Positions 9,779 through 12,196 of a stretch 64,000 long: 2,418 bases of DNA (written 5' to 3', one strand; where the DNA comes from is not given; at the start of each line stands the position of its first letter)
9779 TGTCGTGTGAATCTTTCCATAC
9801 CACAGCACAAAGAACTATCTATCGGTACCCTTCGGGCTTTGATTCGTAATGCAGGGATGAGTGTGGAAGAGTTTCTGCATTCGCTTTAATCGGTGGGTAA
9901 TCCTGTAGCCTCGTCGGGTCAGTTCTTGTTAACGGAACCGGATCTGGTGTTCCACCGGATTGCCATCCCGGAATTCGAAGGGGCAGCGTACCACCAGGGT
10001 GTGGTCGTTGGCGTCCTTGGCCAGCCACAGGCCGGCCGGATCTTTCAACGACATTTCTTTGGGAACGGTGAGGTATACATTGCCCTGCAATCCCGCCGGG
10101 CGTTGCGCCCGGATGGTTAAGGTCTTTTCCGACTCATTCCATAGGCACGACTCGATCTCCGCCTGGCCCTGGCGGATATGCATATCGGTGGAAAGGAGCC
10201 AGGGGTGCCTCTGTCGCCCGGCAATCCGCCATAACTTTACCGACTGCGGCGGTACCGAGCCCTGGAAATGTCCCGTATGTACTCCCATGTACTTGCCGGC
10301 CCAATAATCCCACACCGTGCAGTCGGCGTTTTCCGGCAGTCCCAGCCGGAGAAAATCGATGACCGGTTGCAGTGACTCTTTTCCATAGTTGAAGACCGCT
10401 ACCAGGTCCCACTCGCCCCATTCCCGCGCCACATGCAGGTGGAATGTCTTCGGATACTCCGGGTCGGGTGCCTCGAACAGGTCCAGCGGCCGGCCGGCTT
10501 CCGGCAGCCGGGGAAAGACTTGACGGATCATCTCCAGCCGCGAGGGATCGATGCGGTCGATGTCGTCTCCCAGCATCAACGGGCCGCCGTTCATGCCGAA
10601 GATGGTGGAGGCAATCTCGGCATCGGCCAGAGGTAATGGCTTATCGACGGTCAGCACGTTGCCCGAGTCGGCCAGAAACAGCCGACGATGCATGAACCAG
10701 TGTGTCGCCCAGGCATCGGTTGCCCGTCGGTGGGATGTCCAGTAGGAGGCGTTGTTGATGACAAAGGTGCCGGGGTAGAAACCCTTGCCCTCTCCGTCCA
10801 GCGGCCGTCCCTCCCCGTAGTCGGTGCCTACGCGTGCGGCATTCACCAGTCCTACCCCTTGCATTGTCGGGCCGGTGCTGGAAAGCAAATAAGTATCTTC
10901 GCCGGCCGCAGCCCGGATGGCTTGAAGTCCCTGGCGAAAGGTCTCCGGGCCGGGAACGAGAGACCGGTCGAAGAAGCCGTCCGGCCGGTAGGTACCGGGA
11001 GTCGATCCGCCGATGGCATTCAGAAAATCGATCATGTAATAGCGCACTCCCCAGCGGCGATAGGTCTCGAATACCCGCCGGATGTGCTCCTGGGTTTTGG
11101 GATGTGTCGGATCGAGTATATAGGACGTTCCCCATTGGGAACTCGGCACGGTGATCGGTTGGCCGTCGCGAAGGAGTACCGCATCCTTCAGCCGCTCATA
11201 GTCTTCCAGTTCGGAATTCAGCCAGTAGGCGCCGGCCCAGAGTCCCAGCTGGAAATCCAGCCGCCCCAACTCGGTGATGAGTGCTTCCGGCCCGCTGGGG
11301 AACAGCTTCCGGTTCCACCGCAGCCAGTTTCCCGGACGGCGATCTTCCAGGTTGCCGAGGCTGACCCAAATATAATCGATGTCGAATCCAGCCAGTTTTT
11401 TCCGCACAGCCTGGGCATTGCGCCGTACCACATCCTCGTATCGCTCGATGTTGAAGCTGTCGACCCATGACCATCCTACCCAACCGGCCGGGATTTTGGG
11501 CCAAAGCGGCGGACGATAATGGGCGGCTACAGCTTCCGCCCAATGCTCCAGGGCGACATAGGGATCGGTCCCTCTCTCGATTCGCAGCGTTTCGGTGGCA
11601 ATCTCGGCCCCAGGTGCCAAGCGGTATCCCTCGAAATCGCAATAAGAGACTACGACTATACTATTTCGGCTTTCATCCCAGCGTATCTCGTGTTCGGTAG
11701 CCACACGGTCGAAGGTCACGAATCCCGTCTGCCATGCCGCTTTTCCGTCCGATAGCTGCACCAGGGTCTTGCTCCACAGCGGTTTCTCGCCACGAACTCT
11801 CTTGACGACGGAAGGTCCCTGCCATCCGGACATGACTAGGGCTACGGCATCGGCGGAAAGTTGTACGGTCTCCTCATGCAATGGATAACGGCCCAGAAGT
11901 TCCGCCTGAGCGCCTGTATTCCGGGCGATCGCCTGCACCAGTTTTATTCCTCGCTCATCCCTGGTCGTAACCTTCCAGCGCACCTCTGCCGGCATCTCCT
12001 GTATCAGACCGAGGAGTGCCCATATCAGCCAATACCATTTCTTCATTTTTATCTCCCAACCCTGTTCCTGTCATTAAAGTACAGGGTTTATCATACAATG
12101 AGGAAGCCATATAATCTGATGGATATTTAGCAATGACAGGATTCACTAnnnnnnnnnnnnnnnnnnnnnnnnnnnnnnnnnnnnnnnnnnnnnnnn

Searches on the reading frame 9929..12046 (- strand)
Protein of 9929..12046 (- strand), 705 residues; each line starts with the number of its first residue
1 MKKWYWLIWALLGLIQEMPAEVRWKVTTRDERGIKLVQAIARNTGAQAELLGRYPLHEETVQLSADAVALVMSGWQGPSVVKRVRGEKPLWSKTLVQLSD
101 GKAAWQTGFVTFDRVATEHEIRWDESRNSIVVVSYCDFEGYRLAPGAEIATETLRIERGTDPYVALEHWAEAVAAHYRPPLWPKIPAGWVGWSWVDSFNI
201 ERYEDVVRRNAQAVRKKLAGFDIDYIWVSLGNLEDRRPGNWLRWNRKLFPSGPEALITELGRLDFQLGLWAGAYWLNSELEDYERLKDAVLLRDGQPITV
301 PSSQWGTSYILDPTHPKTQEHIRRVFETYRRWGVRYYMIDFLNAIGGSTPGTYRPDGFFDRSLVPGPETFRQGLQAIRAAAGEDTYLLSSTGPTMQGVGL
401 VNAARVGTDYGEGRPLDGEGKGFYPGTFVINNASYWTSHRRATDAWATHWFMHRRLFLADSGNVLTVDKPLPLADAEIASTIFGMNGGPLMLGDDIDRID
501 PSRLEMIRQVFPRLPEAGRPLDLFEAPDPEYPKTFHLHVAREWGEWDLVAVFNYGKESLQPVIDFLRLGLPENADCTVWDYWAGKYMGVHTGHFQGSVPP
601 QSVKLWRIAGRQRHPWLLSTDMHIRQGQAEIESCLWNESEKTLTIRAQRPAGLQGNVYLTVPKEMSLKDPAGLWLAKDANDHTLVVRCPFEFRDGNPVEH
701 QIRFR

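Call 93: search_protein_families(library=pfam, proteins=[window:9929-12046:-], max_evalue=0.00001)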
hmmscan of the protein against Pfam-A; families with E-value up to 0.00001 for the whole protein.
window:9929-12046:- (705 aa): 1 family
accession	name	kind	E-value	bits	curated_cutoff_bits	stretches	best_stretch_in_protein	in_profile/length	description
PF17801.7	Melibiase_C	-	2.7e-06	27.8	22.9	0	548-608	17-71/71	Alpha galactosidase C-terminal beta sandwich domain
